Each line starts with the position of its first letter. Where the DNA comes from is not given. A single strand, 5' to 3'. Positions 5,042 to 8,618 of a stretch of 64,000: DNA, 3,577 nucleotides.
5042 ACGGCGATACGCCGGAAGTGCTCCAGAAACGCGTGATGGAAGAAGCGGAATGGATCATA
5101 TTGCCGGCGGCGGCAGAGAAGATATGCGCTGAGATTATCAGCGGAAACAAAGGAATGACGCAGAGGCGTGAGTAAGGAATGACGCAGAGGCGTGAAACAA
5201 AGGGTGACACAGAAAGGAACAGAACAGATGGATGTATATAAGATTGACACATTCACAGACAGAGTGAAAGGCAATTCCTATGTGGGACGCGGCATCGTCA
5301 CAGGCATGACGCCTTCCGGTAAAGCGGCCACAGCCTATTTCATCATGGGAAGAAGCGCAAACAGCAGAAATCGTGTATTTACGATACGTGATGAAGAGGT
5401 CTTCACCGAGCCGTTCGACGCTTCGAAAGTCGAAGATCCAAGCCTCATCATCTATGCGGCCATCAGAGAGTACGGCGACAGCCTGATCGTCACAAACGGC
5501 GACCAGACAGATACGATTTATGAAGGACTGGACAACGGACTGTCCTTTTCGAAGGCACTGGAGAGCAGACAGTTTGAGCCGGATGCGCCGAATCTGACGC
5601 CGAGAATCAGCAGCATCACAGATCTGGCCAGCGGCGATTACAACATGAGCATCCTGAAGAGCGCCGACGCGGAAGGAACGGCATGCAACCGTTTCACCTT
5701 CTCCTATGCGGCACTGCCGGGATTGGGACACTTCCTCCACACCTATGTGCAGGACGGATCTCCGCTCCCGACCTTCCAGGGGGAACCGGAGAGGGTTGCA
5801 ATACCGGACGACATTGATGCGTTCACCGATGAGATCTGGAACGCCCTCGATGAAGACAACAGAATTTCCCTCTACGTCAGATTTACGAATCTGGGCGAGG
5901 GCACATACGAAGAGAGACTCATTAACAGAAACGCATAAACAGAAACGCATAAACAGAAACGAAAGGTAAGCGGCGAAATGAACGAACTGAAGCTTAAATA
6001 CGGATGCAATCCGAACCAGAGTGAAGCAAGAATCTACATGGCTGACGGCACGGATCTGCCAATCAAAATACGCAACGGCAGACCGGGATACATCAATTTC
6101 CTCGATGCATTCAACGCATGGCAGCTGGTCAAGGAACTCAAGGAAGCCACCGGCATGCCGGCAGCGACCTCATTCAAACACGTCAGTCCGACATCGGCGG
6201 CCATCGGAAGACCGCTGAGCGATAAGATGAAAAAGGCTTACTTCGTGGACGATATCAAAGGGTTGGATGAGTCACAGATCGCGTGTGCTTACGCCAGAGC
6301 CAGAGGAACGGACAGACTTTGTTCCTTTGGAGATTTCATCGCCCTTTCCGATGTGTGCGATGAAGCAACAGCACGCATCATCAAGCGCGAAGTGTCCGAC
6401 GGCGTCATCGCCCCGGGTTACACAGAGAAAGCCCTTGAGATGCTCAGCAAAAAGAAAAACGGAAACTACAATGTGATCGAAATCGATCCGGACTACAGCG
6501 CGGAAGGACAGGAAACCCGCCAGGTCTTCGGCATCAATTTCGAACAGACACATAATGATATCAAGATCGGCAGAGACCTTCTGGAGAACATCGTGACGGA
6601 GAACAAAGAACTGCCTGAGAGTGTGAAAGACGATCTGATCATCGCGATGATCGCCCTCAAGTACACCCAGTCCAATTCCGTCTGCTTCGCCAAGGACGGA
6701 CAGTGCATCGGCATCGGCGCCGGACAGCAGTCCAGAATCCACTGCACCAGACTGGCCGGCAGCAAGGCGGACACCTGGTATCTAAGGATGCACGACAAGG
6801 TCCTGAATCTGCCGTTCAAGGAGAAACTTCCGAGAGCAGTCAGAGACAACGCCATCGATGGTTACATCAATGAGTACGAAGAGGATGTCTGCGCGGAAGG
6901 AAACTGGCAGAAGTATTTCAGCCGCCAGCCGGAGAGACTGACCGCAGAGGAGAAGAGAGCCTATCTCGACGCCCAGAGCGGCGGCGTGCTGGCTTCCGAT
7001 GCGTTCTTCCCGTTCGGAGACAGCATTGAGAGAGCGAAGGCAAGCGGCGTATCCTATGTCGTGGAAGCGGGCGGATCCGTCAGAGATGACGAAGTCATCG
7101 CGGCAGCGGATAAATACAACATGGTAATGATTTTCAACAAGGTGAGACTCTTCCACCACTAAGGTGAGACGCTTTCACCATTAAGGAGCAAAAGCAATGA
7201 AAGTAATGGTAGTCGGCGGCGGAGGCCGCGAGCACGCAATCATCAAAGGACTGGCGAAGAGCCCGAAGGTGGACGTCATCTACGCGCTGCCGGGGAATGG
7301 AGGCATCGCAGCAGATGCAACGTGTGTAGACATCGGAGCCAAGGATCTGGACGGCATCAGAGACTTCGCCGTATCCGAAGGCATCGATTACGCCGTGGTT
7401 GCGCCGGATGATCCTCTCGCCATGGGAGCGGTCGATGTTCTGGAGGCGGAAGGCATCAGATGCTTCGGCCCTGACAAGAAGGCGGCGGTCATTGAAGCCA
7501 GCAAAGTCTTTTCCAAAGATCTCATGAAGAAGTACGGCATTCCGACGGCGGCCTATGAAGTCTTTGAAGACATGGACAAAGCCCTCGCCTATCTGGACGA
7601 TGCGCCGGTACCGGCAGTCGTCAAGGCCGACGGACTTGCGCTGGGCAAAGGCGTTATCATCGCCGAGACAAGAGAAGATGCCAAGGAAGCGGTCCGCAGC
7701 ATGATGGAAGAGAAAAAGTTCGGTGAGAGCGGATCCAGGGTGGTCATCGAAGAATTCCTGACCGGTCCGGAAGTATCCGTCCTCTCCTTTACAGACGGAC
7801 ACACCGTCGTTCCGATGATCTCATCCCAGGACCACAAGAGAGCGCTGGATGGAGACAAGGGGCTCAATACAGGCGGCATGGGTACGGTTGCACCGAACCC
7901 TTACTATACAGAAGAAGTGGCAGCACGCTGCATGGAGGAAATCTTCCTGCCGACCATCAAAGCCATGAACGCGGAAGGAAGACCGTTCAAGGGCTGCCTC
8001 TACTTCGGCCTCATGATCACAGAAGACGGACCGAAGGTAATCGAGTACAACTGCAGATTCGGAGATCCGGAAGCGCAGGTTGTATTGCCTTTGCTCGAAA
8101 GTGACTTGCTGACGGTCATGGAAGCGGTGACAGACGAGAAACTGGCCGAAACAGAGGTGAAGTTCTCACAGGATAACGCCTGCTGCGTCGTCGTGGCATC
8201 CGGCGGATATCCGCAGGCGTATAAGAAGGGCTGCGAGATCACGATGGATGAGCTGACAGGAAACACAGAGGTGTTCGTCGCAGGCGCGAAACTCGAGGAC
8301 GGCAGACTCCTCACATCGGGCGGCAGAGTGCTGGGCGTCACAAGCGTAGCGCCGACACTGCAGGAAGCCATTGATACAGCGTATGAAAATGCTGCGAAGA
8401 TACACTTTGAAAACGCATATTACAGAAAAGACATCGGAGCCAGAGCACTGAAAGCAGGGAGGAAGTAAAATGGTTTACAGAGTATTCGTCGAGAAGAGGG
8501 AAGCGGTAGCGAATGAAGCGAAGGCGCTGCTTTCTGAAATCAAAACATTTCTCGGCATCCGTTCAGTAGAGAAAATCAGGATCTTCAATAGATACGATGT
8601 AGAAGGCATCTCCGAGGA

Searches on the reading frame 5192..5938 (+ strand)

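Call 64: search_protein_families(library=pfam, proteins=[window:5192-5938:+])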
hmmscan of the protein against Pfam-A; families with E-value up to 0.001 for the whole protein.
window:5192-5938:+ (248 aa): 1 family
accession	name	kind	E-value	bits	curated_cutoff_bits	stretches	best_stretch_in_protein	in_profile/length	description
PF07826.16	IMP_cyclohyd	-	2.6e-59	200.5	28.1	1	30-233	1-189/192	IMP cyclohydrolase-like protein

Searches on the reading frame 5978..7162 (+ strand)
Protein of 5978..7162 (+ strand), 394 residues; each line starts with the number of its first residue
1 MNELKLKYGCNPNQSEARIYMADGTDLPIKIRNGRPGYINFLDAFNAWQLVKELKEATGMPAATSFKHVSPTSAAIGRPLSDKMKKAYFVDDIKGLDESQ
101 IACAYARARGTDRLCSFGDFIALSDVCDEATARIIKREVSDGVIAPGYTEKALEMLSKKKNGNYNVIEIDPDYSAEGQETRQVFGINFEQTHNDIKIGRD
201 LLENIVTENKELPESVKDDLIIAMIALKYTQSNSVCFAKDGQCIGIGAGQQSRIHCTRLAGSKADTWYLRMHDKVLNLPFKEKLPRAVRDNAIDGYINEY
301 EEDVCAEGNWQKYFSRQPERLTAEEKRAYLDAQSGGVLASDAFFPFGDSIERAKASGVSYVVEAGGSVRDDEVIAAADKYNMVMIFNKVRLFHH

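Call 64: search_protein_families(library=pfam, proteins=[window:5978-7162:+])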
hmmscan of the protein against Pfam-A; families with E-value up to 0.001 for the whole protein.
window:5978-7162:+ (394 aa): 1 family
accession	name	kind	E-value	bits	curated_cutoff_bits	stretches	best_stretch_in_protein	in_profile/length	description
PF01808.24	AICARFT_IMPCHas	-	2e-57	195.4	25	1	4-263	77-311/311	AICARFT/IMPCHase bienzyme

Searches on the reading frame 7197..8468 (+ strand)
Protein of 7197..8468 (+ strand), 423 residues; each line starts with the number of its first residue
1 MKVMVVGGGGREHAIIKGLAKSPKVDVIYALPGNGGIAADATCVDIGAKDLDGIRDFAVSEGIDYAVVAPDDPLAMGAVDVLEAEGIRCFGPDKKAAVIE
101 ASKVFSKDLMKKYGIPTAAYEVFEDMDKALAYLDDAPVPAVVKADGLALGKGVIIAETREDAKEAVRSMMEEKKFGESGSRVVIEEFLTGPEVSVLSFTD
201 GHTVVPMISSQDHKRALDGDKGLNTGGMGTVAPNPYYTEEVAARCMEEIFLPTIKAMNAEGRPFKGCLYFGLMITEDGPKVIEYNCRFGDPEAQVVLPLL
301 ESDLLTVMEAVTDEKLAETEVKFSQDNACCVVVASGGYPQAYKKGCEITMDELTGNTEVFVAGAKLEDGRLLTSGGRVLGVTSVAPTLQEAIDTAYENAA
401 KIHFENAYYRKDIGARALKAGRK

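Call 64: search_protein_families(library=pfam, proteins=[window:7197-8468:+])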
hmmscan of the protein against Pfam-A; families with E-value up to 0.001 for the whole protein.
window:7197-8468:+ (423 aa): 7 families
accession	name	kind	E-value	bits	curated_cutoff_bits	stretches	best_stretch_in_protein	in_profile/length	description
PF01071.24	GARS_A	-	2.4e-82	275.9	27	1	101-293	1-194/194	Phosphoribosylglycinamide synthetase, ATP-grasp (A) domain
PF02844.21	GARS_N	-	9.1e-34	116.6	29.5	1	1-100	1-100/100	Phosphoribosylglycinamide synthetase, N domain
PF02843.22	GARS_C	-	3.1e-32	111.2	34.8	1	328-416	1-92/92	Phosphoribosylglycinamide synthetase, C domain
PF02786.22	CPSase_L_D2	-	7.8e-08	32.5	19.8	1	103-287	2-179/211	Carbamoyl-phosphate synthase L chain, ATP binding domain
PF02222.28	ATP-grasp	-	2.8e-06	27.6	27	1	109-196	2-85/179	ATP-grasp domain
PF13535.11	ATP-grasp_4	-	4.6e-05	23.5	27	1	137-214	2-89/160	ATP-grasp domain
PF02655.19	ATP-grasp_3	-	0.00056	20.5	23.2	1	147-289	28-158/160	ATP-grasp domain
